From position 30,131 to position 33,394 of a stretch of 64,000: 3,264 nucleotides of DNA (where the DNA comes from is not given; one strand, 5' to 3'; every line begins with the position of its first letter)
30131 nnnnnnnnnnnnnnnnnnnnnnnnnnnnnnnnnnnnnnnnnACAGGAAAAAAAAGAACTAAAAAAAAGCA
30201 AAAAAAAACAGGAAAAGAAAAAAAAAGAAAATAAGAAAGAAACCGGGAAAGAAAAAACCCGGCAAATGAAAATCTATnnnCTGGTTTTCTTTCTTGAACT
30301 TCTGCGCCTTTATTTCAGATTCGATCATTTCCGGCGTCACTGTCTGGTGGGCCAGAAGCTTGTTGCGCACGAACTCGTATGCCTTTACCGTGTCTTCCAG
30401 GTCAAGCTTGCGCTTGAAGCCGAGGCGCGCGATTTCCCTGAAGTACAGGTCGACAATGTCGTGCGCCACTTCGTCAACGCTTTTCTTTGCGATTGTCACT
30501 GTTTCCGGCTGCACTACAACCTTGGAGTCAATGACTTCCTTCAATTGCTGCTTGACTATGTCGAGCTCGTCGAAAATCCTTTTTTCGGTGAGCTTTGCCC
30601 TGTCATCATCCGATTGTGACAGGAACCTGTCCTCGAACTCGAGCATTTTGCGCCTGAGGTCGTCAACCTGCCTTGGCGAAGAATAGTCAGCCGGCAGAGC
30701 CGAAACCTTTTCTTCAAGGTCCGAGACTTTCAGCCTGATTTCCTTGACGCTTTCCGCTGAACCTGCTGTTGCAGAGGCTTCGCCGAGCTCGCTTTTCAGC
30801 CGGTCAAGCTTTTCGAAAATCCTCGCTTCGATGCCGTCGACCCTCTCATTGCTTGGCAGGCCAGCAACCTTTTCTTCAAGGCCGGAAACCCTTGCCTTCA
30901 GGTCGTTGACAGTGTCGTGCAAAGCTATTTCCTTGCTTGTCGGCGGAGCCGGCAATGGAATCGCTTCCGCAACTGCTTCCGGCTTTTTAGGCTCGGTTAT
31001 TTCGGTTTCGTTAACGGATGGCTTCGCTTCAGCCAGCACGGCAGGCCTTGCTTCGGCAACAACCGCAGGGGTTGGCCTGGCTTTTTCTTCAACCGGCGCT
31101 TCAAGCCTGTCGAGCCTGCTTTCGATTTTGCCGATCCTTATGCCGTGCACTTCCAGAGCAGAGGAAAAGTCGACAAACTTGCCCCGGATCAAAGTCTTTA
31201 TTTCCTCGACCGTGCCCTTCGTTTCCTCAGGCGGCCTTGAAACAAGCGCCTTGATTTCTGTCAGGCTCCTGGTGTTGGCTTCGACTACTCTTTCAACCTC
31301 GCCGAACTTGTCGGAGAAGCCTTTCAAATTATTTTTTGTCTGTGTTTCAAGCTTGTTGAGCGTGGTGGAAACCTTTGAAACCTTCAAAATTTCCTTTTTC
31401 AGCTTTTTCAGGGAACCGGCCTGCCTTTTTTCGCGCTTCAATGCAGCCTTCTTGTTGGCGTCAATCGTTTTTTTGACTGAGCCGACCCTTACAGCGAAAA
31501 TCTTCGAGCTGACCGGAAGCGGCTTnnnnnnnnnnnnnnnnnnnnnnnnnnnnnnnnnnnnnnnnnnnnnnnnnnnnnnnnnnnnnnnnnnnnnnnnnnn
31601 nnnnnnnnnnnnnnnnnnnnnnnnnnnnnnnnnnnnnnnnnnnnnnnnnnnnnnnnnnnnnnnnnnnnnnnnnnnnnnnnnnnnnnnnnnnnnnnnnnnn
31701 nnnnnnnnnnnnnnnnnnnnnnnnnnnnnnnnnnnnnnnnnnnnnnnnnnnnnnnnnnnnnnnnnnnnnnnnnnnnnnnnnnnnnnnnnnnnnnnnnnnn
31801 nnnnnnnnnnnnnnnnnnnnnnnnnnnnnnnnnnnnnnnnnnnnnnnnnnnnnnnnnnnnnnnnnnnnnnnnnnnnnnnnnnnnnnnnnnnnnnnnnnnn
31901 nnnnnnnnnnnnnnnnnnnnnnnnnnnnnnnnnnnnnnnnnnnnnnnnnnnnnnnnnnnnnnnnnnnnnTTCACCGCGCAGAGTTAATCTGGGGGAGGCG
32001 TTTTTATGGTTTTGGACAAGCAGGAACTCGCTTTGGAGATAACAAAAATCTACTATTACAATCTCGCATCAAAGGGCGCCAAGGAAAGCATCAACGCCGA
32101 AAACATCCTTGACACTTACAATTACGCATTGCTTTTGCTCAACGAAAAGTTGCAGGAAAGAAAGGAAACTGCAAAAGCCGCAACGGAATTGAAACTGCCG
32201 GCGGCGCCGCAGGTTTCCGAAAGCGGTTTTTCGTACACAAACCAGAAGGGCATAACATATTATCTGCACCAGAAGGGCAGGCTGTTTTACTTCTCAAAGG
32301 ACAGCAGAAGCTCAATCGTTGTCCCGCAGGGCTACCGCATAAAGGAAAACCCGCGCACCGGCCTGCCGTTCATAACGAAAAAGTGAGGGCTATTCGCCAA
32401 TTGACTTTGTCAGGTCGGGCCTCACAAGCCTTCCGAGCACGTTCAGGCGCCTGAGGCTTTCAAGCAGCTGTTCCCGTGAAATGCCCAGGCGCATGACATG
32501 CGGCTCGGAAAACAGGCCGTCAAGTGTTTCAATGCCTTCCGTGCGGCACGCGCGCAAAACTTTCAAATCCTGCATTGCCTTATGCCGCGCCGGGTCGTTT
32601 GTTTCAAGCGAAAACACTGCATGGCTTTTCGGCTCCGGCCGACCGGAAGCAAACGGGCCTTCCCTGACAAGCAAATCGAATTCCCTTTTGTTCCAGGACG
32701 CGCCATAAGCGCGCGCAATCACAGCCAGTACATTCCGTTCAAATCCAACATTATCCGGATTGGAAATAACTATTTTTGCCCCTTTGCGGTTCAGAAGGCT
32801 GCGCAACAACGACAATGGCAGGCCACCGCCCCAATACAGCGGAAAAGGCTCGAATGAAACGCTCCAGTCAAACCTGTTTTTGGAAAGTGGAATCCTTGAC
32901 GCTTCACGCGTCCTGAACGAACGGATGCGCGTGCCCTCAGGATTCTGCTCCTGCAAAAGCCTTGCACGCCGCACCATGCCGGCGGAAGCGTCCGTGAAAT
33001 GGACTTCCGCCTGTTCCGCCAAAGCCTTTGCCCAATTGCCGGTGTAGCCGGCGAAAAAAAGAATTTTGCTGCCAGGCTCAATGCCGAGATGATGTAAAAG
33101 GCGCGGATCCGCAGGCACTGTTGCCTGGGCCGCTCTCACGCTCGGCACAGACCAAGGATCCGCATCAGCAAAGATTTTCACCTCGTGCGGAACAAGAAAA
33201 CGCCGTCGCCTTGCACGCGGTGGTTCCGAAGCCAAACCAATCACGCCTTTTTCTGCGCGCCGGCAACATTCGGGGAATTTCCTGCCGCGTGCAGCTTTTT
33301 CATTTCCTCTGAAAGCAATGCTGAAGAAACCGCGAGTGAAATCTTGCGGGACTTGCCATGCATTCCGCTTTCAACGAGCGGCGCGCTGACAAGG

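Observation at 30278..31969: Large protein combining a histone H1-like Ala/Lys/Pro/Arg-rich basic region with a long repetitive coiled-coil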

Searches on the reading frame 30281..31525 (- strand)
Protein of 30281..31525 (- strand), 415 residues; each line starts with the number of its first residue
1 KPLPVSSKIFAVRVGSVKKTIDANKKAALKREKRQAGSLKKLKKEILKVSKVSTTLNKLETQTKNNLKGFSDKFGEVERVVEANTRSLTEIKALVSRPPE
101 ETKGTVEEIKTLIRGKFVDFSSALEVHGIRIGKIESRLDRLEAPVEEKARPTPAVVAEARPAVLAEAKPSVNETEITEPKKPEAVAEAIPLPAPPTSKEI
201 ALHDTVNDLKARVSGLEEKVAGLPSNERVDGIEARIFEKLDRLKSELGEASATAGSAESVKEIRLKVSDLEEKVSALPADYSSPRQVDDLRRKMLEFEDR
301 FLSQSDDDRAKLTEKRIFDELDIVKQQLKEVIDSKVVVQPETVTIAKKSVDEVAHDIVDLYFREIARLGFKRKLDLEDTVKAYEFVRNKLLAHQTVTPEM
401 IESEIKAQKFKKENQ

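Call 22: search_protein_representatives(alignment_id=A2)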
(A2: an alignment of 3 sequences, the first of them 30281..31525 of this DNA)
Query: 3 sequences, 383 profile positions. Proteins with E-value up to 0.001 (for the whole library): 73; up to 1e-10: 7; up to 1e-30: 3. The best 73 are listed.
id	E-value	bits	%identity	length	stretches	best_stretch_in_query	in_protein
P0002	5.4e-218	740.0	-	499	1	1-383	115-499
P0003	5.0e-144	496.5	-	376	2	1-182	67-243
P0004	1.7e-82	294.0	-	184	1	228-383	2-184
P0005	1.4e-17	80.3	-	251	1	243-377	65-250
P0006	6.9e-17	78.1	-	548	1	319-374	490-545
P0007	8.4e-13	64.6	-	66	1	317-376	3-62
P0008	5.1e-11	58.7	-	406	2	309-376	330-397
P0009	3.0e-10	56.2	-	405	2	318-364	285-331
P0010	1.1e-08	51.1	-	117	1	317-361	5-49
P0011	1.6e-08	50.5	-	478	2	319-354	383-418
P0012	2.0e-08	50.2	-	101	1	316-375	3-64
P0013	3.3e-08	49.5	-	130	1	319-373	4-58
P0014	3.5e-08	49.4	-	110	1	303-376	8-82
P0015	4.5e-08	49.0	-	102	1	319-378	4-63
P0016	8.5e-08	48.1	-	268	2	317-361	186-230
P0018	3.5e-07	46.1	-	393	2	318-358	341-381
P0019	3.5e-07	46.1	-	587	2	305-355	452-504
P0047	2.5e-05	40.0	-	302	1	313-380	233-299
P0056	1.1e-04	37.9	-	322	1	288-380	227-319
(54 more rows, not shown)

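Call 25: search_protein_families(library=pfam, proteins=[P0005, P0006, P0009, P0011, P0012, P0013, P0018, P0019, P0047, P0056], max_evalue=0.05)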
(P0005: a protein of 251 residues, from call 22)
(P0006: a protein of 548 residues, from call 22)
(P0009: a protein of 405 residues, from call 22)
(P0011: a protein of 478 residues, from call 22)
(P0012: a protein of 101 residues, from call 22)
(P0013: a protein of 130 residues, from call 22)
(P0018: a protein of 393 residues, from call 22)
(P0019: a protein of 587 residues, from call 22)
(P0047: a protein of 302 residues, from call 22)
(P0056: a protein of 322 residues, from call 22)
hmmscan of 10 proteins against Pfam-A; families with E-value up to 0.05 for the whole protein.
P0005 (251 aa): 0 families

P0006 (548 aa): 7 families
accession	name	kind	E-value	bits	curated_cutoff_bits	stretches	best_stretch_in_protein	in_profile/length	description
PF07382.16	HC2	-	8.9e-07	29.6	40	1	33-172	5-148/194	Histone H1-like nucleoprotein HC2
PF19220.6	Rod_CreS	-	7.7e-05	22.3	100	1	165-289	2-126/359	Crescentin, rod domain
PF02095.21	Extensin_1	-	0.00084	19.6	105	1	40-165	18-150/171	Extensin-like protein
PF04513.17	Baculo_PEP_C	-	0.0015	19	38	0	178-247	43-114/140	Baculovirus polyhedron envelope protein, PEP, C terminus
PF10046.14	BLOC1_2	-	0.0044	17.8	33.4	1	173-205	55-87/96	Biogenesis of lysosome-related organelles complex-1 subunit 2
PF24627.1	PUMA_CC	-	0.0047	17.3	30.1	1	228-289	4-65/74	PUMA coiled-coil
PF20667.3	Sec10_N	-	0.026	15.1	27.4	1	280-356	30-109/118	Exocyst complex component Sec10, N-terminal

P0009 (405 aa): 1 family
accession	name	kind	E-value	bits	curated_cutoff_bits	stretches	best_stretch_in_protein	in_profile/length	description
PF04690.20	YABBY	-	0.043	14.6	28.6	0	107-125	19-37/69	YABBY protein, C-terminal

P0011 (478 aa): 2 families
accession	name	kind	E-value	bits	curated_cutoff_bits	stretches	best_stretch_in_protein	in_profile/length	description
PF04690.20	YABBY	-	0.002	18.9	28.6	0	154-170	22-38/69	YABBY protein, C-terminal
PF14662.11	KASH_CCD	-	0.0026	18.2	43.3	1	38-111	15-80/191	Coiled-coil region of CCDC155 or KASH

P0012 (101 aa): 0 families

P0013 (130 aa): 2 families
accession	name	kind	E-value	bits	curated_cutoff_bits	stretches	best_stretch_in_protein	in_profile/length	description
PF22251.1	PFF1_TM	-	0.024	14.6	32.3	1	51-123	156-225/300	Vacuolar membrane protease, transmembrane domain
PF18737.6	HEPN_MAE_28990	-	0.049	14.2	26.8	0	11-130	57-167/211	MAE_28990/MAE_18760-like HEPN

P0018 (393 aa): 4 families
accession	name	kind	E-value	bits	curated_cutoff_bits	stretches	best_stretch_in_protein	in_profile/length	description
PF17675.6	APG6_N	-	0.0053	17.6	45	1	16-89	44-109/132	Apg6 coiled-coil region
PF07477.17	Glyco_hydro_67C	-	0.017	15.1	27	1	92-152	157-217/223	Glycosyl hydrolase family 67 C-terminus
PF15035.11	Rootletin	-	0.028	14.9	36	1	22-117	72-168/188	Ciliary rootlet component, centrosome cohesion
PF03832.18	WSK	-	0.042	14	25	1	105-120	3-18/29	WSK motif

P0019 (587 aa): 0 families

P0047 (302 aa): 0 families

P0056 (322 aa): 1 family
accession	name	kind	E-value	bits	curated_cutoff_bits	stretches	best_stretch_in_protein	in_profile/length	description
PF13041.12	PPR_2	-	0.00088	19.8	30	0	126-153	5-31/50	PPR repeat family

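Call 27: list_cluster_members(proteins=[P0005, P0006, P0008, P0009, P0011, P0012, P0013, P0018, P0019, P0047])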
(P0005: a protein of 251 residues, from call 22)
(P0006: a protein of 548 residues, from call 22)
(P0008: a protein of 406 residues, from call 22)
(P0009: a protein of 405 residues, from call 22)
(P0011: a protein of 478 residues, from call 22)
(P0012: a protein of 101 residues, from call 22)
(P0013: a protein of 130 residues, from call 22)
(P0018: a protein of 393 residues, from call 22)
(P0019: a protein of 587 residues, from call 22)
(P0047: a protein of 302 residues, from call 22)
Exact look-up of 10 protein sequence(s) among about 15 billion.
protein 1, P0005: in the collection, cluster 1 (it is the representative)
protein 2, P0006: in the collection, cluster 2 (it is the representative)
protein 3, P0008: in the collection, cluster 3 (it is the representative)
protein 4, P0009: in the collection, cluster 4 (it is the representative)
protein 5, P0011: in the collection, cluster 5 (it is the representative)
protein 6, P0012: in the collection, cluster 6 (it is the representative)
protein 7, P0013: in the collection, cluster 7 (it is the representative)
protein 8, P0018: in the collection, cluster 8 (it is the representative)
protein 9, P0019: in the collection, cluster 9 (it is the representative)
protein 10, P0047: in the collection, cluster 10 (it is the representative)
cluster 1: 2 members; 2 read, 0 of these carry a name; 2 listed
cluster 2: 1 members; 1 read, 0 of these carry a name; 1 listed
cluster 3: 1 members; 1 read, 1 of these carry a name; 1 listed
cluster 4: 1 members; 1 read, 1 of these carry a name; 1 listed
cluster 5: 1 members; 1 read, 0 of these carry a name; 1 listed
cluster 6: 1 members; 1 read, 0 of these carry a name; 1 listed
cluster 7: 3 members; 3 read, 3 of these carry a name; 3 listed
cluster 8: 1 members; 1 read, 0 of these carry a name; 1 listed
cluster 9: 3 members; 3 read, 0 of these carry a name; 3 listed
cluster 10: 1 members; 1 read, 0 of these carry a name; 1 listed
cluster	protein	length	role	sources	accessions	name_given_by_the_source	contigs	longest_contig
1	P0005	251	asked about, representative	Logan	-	-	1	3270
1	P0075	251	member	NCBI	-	-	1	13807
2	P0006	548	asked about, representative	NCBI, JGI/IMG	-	-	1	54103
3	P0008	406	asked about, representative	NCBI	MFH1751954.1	MAG: hypothetical protein ABH821_03390 [archaeon]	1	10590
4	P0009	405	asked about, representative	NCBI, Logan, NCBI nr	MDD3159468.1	MAG: hypothetical protein PHQ98_00695 [Candidatus ainarchaeum sp.] | hypothetical protein [Candidatus ainarchaeum sp.]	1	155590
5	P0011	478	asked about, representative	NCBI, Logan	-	-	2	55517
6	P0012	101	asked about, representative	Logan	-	-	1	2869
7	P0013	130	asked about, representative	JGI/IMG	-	hypothetical protein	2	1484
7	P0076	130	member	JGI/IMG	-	hypothetical protein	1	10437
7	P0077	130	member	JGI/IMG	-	hypothetical protein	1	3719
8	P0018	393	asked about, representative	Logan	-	-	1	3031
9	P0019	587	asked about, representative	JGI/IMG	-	-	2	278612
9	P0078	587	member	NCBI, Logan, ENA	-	-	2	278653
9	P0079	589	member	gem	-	-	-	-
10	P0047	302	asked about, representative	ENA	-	-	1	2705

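Call 28: find_encoding_contigs(protein=P0006, flank=8000, max_places=2)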
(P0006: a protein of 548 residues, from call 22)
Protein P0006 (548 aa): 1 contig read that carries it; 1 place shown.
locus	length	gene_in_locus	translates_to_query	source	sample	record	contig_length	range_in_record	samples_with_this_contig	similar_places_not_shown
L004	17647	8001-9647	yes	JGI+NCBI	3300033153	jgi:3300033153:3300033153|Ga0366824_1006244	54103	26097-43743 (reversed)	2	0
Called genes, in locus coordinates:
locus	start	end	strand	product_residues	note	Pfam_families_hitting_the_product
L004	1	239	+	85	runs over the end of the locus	PF17723:RHH_8 (weak)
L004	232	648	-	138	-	PF01850:PIN (weak)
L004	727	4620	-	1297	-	-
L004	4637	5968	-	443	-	-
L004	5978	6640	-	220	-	-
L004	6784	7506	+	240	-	-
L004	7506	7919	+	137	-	-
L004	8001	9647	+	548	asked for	PF07382:HC2 (weak)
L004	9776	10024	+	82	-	-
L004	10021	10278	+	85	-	PF05016:ParE_toxin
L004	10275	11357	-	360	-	PF00579:tRNA-synt_1b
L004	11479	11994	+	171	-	PF02778:tRNA_int_endo_N, PF01974:tRNA_int_endo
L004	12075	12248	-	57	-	-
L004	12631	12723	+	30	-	-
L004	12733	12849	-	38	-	-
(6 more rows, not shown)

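Call 29: find_encoding_contigs(protein=P0008, flank=8000, max_places=2)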
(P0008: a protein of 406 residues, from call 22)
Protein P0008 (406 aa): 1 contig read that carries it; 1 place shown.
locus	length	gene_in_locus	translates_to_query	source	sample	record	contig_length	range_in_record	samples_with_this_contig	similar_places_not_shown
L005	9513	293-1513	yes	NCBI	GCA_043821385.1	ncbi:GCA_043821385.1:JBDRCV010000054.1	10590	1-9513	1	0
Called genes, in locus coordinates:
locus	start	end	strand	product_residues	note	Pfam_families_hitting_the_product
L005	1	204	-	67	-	?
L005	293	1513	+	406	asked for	-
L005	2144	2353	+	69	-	PF10049:DUF2283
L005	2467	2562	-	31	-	PF14076:DUF4258 (weak)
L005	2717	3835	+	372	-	-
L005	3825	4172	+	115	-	-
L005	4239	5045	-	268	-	PF23023:Anti-Pycsar_Apyc1, PF00753:Lactamase_B (weak), PF12706:Lactamase_B_2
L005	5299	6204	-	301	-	PF08271:Zn_Ribbon_TF, PF00382:TFIIB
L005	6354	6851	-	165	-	PF01201:Ribosomal_S8e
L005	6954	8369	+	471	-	PF13231:PMT_2 (weak)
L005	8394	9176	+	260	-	PF01784:DUF34_NIF3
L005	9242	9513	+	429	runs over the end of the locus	PF01336:tRNA_anti-codon, PF00152:tRNA-synt_2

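Call 30: find_encoding_contigs(protein=P0005, flank=8000, max_places=2)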
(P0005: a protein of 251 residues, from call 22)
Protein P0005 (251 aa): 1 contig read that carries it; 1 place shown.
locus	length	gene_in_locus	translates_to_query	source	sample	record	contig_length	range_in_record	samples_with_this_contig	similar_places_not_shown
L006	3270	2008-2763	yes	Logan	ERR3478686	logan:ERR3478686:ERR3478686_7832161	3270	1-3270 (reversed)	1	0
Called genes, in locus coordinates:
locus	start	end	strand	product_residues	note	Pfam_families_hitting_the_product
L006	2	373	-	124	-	?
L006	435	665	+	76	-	-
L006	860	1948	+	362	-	PF01637:ATPase_2, PF13191:AAA_16, PF00004:AAA, PF13401:AAA_22, PF22703:Cdc6_lid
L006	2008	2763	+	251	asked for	-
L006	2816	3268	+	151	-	?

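Call 64: search_protein_families(library=ncbifam, proteins=[P0012, P0013, P0047, P0009, P0006, P0005], max_evalue=0.01)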
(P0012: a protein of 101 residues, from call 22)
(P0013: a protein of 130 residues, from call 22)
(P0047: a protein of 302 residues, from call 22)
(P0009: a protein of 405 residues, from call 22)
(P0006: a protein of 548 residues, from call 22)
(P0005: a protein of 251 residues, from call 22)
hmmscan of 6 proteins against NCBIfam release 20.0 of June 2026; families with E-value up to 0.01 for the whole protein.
P0012 (101 aa): 1 family
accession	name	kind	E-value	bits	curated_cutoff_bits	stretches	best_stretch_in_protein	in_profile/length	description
NF009990.0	PRK13456.1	equivalog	0.0063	16.1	158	1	39-90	38-88/188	DNA protection protein DPS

P0013 (130 aa): 0 families

P0047 (302 aa): 0 families

P0009 (405 aa): 0 families

P0006 (548 aa): 5 families
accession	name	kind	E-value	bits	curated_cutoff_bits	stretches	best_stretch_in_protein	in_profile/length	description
TIGR02168.1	SMC_prok_B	equivalog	5.7e-07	27.7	567.35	1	34-379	678-1016/1181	chromosome segregation protein SMC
NF045487.1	ASRP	equivalog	3.3e-05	22.7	300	1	145-481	118-441/593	archaea-specific SMC-related protein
NF003034.1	PRK03918.1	equivalog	3.5e-05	22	700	1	117-482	167-516/878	DNA double-strand break repair ATPase Rad50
NF002572.0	PRK02224.1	equivalog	0.00044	18.6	1087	0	264-479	213-429/888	DNA double-strand break repair ATPase Rad50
NF041035.1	Rad50_Halo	equivalog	0.0073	14.7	1000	1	279-481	193-403/883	DNA double-strand break repair ATPase Rad50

P0005 (251 aa): 0 families

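Call 72: search_protein_families(library=phrogs, proteins=[P0013, P0047], max_evalue=0.01)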
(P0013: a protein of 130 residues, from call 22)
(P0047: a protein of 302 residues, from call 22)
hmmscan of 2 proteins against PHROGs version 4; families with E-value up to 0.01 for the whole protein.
P0013 (130 aa): 0 families

P0047 (302 aa): 0 families

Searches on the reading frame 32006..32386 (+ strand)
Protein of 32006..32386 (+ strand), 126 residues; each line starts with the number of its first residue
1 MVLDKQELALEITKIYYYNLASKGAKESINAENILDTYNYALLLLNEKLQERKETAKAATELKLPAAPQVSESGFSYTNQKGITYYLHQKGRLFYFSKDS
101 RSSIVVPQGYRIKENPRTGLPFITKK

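Call 6: search_protein_families(library=pfam, proteins=[window:32006-32386:+], max_evalue=0.1)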
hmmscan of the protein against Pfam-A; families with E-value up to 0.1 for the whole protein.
window:32006-32386:+ (126 aa): 1 family
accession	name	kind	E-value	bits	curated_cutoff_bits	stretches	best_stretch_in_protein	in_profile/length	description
PF05219.18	DREV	-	0.084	12.4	26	1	27-115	153-238/265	DREV methyltransferase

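Call 7: search_protein_families(library=ncbifam, proteins=[window:32006-32386:+], max_evalue=0.1)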
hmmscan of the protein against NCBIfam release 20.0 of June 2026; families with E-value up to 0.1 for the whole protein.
window:32006-32386:+ (126 aa): 1 family
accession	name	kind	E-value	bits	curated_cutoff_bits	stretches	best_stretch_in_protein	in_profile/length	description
NF041809.1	Avs1a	equivalog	0.075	11.8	420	1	11-108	185-281/387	AVAST type 1 anti-phage system MBL fold metallo-hydrolase Avs1a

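Call 50: find_homologous_proteins(query=window:32006-32383:+, max_evalue=0.01)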
Query window:32006-32383:+ (126 aa): 4 proteins with E <= 0.01 among 20 candidates.
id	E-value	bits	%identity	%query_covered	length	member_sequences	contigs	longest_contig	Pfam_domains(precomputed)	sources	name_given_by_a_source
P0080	7.0e-75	266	100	100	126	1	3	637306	-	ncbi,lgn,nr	ncbi:MAG: hypothetical protein HY394_06015 [Candidatus Diapherotrites archaeon]|nr:hypothetical prot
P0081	9.4e-62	224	83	100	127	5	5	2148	-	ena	-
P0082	1.3e-54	201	75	100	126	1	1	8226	-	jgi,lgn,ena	-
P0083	5.7e-13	67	60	42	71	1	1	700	-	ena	-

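Call 72: search_protein_families(library=phrogs, proteins=[window:32006-32383:+], max_evalue=0.01)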
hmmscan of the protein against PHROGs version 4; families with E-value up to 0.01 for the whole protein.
window:32006-32383:+ (126 aa): 0 families

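Call 90: search_protein_families(library=pfam, proteins=[P0083], max_evalue=10)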
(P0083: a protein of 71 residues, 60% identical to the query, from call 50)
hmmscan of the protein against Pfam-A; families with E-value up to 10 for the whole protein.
P0083 (71 aa): 0 families

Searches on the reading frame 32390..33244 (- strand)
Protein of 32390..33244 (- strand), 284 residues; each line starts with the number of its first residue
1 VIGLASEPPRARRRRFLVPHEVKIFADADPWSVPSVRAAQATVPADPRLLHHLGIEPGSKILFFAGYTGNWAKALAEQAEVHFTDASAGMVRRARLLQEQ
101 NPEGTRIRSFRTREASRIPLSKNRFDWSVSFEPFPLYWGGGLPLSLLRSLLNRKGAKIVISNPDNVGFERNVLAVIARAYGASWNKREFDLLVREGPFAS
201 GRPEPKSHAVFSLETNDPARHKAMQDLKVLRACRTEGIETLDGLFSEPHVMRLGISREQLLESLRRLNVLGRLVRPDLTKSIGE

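Call 6: search_protein_families(library=pfam, proteins=[window:32390-33244:-], max_evalue=0.1)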
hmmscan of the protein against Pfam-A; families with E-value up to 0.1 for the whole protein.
window:32390-33244:- (284 aa): 3 families
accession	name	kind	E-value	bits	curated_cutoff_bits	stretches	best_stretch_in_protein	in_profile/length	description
PF13649.12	Methyltransf_25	-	5.1e-06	27.5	27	1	68-137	8-77/97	Methyltransferase domain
PF08241.18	Methyltransf_11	-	0.0027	18.8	21.2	1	68-132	7-68/95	Methyltransferase domain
PF08242.18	Methyltransf_12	-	0.018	16.2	30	1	68-116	7-60/98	Methyltransferase domain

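Call 7: search_protein_families(library=ncbifam, proteins=[window:32390-33244:-], max_evalue=0.1)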
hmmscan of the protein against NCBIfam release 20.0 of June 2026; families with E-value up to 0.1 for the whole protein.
window:32390-33244:- (284 aa): 3 families
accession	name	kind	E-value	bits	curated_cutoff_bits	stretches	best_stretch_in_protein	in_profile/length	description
TIGR01934.1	MenG_MenH_UbiE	subfamily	0.0012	18.2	158.35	1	50-128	32-111/223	ubiquinone/menaquinone biosynthesis methyltransferase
NF001240.0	PRK00216.1-1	equivalog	0.031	13.3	378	1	53-127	59-136/251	bifunctional demethylmenaquinone methyltransferase/2-methoxy-6-polyprenyl-1,4-benzoquinol methylase UbiE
NF001244.0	PRK00216.1-5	equivalog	0.073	12.3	216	0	65-127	56-121/236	bifunctional demethylmenaquinone methyltransferase/2-methoxy-6-polyprenyl-1,4-benzoquinol methylase UbiE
